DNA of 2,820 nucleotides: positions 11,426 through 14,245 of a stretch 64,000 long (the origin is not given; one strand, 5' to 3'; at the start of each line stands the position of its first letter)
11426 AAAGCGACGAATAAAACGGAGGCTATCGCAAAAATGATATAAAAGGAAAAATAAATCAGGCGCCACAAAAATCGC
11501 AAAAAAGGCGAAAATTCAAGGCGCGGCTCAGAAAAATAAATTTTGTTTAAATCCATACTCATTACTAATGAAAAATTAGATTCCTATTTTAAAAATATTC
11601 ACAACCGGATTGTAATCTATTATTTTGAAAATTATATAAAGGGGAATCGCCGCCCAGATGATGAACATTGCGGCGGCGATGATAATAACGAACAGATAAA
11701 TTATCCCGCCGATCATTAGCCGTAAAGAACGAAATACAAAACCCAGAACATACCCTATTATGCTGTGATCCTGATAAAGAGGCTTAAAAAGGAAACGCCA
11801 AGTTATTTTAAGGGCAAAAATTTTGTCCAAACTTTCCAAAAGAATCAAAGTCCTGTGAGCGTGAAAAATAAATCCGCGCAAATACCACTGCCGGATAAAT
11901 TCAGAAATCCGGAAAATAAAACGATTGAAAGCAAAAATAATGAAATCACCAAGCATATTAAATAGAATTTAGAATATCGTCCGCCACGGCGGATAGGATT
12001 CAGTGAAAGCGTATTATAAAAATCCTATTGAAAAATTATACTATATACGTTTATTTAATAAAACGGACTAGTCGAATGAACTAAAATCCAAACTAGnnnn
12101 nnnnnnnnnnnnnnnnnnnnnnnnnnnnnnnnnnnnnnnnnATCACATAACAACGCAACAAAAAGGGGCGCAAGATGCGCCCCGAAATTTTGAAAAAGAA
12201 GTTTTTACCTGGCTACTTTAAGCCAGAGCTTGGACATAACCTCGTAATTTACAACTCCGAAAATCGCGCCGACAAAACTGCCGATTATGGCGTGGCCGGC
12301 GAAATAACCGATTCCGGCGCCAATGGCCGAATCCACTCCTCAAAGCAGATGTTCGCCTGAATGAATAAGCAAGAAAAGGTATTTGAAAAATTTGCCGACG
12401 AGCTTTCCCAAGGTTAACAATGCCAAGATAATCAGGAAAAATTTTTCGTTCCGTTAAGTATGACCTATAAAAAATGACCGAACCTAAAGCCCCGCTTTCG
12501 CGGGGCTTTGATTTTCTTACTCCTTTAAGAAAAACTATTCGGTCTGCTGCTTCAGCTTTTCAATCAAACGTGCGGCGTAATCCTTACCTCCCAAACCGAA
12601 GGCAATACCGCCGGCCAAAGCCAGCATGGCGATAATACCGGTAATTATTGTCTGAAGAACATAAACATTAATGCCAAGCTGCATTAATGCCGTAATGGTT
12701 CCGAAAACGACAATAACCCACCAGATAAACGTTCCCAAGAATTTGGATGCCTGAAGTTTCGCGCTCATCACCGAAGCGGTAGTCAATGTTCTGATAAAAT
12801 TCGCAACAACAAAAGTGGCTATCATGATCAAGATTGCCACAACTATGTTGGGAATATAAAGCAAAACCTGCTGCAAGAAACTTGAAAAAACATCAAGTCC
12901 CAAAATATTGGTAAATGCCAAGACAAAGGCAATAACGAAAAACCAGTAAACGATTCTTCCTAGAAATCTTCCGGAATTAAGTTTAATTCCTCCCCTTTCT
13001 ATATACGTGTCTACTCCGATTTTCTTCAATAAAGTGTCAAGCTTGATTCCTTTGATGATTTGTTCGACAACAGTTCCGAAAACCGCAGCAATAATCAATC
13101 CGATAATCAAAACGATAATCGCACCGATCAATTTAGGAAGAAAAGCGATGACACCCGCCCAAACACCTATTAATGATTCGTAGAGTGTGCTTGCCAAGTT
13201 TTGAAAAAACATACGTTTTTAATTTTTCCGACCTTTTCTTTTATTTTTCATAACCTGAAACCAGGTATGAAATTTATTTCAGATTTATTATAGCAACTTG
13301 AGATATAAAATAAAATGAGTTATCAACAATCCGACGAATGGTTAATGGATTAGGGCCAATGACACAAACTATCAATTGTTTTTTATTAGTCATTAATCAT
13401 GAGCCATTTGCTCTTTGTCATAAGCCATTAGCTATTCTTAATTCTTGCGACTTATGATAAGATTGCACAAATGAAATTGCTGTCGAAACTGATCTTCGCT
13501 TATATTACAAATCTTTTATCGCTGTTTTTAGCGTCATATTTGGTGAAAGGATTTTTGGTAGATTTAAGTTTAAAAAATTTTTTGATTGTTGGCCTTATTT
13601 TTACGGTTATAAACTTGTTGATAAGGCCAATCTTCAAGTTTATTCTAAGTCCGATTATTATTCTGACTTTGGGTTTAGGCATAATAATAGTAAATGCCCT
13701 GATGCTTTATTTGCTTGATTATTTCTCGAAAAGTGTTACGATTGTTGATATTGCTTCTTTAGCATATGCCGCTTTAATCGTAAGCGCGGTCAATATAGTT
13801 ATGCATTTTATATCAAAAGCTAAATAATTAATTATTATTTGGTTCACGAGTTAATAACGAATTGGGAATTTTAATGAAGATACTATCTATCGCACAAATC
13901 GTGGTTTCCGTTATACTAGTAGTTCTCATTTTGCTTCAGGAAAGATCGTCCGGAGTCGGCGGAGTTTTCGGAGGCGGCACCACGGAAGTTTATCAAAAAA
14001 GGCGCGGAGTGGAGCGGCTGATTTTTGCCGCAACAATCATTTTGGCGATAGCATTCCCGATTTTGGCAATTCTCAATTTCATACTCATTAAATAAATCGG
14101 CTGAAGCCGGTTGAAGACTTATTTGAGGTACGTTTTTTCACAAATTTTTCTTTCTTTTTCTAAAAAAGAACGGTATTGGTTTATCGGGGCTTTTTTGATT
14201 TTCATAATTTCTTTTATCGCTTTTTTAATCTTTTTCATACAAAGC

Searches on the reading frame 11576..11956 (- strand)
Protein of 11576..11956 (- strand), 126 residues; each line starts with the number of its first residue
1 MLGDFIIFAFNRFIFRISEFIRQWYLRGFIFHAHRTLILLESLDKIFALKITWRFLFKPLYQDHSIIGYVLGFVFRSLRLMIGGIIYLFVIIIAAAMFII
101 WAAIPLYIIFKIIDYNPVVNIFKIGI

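Call 3: search_protein_families(library=pfam, proteins=[window:11576-11956:-], max_evalue=0.01)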
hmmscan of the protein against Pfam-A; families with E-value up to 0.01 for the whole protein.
window:11576-11956:- (126 aa): 0 families

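Call 4: search_protein_families(library=ncbifam, proteins=[window:11576-11956:-], max_evalue=0.01)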
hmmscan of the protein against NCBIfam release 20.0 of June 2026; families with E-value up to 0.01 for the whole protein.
window:11576-11956:- (126 aa): 0 families

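Call 19: find_homologous_proteins(query=window:11576-11956:-, max_evalue=0.001)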
Query window:11576-11956:- (126 aa): 8 proteins with E <= 0.001 among 24 candidates.
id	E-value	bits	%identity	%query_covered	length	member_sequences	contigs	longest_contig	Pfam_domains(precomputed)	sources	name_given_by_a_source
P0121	1.3e-45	173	99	69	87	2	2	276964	-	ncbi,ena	-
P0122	2.4e-40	156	66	90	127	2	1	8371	-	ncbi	-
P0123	5.2e-36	142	59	91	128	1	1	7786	-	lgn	-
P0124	2.0e-31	127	53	85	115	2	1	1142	-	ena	-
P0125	3.4e-30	123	51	80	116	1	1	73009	-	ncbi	-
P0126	7.9e-29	118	53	95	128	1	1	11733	-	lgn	-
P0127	5.1e-26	109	49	81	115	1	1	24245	-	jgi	jgi:hypothetical protein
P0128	3.6e-23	100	52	84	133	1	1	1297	-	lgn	-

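Call 45: search_protein_families(library=padloc, proteins=[window:11576-11956:-], max_evalue=0.01)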
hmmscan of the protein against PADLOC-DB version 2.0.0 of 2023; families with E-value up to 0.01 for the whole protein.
window:11576-11956:- (126 aa): 0 families

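Call 54: find_homologous_proteins(query=A2, max_evalue=0.001)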
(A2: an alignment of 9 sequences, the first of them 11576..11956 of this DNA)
Query A2 (9 sequences) (126 aa, profile of the alignment): 498 proteins with E <= 0.001 among 3349 candidates; the best 120 are listed.
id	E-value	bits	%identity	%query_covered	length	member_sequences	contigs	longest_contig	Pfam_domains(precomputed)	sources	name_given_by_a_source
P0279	2.7e-49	184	51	97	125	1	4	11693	-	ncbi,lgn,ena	-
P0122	3.6e-49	184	66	90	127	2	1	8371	-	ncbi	-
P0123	3.7e-49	184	59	91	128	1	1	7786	-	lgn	-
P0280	6.8e-49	183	52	95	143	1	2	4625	-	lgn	-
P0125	3.0e-48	181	51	80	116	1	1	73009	-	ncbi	-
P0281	2.0e-47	178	55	97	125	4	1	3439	-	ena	-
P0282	2.5e-47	178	54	97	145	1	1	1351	-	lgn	-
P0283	3.1e-47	177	54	97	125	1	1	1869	-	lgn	-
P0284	3.2e-47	177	51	97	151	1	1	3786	-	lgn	-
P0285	3.2e-47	177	52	97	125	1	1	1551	-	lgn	-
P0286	6.1e-47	177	51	97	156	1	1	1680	-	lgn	-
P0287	7.0e-47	176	52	100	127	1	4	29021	-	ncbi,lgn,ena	-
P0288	1.0e-46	176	60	95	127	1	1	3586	-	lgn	-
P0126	1.4e-46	175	53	95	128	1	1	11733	-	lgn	-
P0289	2.7e-46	174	50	97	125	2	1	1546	-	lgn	-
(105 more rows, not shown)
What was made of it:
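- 11576..11956 (-): Gene for the 126-aa partner protein. It has a conserved ~80-aa N-terminal part and one strong C-terminal TM helix (aa ~82-110), and belongs to an orphan family with no Pfam or NCBIfam match. 498 clusters, all named 'hypothetical protein', all Patescibacteria (call 54).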

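Call 68: search_solved_structures(query=A2, max_evalue=10)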
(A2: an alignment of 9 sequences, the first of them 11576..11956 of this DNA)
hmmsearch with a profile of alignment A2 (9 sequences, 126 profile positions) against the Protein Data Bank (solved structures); distinct sequences matched with E-value up to 10: 0.
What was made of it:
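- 11576..11956 (-): No PDB sequence match (call 68).
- Tried and rejected: The small protein has no homology to anything known in Pfam, NCBIfam, PADLOC or PDB sequences (calls 3, 4, 45, 68).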

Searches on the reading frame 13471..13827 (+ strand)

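Call 58: search_protein_families(library=pfam, proteins=[window:13471-13827:+], max_evalue=0.001)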
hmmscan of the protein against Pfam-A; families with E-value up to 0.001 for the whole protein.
window:13471-13827:+ (118 aa): 1 family
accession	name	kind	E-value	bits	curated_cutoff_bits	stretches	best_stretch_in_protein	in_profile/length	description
PF04020.18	Phage_holin_4_2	-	1.9e-17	64.2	28.8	1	6-110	2-105/105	Mycobacterial 4 TMS phage holin, superfamily IV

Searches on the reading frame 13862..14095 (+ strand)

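Call 58: search_protein_families(library=pfam, proteins=[window:13862-14095:+], max_evalue=0.001)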
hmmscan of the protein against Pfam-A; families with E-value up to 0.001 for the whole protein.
window:13862-14095:+ (77 aa): 1 family
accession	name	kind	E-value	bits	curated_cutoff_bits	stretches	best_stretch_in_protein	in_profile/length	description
PF03840.19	SecG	-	5.2e-13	49.3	29.2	1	7-71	1-66/70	Preprotein translocase SecG subunit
